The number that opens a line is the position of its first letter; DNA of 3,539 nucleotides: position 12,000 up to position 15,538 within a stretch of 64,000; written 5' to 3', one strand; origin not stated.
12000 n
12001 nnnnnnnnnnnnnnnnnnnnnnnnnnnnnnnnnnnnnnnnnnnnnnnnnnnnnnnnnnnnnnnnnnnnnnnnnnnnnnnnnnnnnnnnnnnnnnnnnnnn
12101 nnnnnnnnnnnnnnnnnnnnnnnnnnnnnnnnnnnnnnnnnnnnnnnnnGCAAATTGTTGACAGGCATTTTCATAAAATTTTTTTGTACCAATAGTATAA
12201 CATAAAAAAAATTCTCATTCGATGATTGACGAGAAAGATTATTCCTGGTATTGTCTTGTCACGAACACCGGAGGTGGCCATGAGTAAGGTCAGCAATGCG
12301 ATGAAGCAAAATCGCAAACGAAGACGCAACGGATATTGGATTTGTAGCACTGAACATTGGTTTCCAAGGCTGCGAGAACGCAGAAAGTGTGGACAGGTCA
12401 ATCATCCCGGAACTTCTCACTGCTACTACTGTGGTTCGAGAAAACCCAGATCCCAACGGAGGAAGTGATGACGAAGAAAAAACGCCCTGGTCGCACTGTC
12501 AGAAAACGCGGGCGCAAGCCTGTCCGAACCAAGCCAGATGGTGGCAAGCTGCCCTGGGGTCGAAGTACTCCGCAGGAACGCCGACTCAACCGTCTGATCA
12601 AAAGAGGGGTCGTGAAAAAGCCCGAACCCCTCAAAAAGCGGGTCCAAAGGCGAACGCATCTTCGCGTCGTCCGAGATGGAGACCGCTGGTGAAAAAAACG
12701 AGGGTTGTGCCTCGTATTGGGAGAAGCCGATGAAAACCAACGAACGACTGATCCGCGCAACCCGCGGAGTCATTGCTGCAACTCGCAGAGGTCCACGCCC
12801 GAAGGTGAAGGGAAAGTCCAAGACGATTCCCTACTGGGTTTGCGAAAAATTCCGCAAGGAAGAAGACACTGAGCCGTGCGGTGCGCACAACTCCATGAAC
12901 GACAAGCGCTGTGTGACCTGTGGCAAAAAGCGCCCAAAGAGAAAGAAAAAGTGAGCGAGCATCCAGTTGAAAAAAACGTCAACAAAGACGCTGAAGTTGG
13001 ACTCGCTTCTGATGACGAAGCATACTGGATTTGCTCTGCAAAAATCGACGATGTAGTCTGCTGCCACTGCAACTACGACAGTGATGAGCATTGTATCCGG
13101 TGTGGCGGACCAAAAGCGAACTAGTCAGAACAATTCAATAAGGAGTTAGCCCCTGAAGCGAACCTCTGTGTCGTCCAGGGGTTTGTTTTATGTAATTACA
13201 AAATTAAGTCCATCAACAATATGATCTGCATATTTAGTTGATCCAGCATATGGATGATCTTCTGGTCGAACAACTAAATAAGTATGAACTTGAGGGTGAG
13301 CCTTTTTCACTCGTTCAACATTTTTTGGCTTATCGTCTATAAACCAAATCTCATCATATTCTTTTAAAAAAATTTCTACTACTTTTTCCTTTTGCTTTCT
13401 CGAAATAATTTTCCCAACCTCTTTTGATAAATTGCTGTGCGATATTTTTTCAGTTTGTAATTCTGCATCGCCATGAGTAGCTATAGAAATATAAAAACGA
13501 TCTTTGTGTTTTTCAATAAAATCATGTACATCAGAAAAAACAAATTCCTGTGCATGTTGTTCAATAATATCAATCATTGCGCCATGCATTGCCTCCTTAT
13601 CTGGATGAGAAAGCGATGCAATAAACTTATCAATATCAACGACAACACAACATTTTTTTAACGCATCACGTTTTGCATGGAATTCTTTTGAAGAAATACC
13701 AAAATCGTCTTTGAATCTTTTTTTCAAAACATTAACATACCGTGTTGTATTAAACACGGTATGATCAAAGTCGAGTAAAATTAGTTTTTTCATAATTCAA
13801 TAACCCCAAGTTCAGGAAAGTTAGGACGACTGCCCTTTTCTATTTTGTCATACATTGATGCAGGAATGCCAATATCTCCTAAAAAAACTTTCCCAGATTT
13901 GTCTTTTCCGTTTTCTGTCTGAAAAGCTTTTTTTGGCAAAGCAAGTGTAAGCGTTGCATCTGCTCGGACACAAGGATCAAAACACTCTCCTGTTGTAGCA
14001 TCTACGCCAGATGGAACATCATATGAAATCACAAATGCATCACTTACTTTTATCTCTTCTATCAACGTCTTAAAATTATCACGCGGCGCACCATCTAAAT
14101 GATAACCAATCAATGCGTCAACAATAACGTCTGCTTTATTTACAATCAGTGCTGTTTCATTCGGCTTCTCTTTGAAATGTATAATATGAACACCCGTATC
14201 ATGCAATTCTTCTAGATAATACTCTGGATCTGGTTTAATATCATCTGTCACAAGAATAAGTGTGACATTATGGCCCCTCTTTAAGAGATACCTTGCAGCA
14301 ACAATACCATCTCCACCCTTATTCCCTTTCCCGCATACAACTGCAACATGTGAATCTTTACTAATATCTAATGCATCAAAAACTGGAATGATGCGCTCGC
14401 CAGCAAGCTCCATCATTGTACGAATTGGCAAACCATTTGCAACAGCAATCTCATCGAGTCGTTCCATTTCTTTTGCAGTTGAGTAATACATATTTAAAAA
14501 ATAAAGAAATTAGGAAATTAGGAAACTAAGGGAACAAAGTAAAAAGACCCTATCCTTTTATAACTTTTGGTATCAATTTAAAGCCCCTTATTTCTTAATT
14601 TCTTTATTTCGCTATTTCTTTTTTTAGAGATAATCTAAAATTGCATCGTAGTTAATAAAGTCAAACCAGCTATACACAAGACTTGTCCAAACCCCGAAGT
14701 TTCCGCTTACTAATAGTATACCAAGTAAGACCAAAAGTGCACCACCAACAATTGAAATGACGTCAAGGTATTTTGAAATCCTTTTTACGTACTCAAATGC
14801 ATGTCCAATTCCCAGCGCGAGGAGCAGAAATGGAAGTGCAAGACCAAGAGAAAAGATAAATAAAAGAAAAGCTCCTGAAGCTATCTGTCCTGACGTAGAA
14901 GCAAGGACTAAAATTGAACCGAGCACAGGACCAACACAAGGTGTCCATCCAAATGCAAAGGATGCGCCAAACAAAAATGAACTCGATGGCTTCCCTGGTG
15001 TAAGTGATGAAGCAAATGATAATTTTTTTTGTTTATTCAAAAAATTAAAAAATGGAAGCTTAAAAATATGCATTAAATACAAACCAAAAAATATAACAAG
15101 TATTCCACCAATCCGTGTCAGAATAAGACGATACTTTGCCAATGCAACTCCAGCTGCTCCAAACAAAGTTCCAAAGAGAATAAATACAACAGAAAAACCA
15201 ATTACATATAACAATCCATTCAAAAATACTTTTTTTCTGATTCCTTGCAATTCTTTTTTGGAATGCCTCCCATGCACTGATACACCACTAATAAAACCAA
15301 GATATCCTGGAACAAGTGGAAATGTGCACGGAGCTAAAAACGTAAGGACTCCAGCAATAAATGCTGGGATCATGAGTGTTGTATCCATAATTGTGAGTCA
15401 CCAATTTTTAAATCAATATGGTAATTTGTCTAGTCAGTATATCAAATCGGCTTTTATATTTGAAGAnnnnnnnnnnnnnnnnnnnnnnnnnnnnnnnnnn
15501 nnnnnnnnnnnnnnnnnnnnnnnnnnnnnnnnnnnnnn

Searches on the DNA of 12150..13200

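Call 86: search_rna_families(source=window, start=12150, end=13200, threshold=evalue, max_evalue=0.1)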
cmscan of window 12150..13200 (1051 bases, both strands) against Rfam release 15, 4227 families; matches with E-value up to 0.1: 0.
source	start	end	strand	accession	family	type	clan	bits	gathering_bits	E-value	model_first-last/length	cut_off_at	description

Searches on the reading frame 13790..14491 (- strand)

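Call 75: search_protein_families(library=pfam, proteins=[window:13790-14491:-], max_evalue=0.0001)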
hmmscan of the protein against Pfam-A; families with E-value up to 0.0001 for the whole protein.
window:13790-14491:- (233 aa): 1 family
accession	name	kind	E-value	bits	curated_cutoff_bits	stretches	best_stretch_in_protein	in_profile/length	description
PF03853.21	YjeF_N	-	1e-40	139.9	24.9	1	25-188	3-168/169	YjeF-related protein N-terminus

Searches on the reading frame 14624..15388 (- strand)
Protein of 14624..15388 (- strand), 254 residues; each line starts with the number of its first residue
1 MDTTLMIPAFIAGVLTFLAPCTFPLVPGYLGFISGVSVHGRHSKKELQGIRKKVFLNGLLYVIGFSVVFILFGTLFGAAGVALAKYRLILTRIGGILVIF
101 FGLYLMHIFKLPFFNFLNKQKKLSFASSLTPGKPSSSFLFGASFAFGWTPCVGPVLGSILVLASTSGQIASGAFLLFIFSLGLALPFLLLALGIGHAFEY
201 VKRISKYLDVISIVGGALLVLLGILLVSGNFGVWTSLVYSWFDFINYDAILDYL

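Call 43: search_protein_families(library=pfam, proteins=[window:14624-15388:-])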
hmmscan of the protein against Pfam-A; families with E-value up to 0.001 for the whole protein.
window:14624-15388:- (254 aa): 2 families
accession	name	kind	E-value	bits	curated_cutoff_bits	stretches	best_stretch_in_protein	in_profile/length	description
PF02683.22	DsbD_TM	-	1.4e-18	67.4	27.1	1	6-227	4-215/219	Cytochrome C biogenesis protein transmembrane domain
PF13386.12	DsbD_2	-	5e-10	40.1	24.9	1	52-224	30-198/199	Cytochrome C biogenesis protein transmembrane region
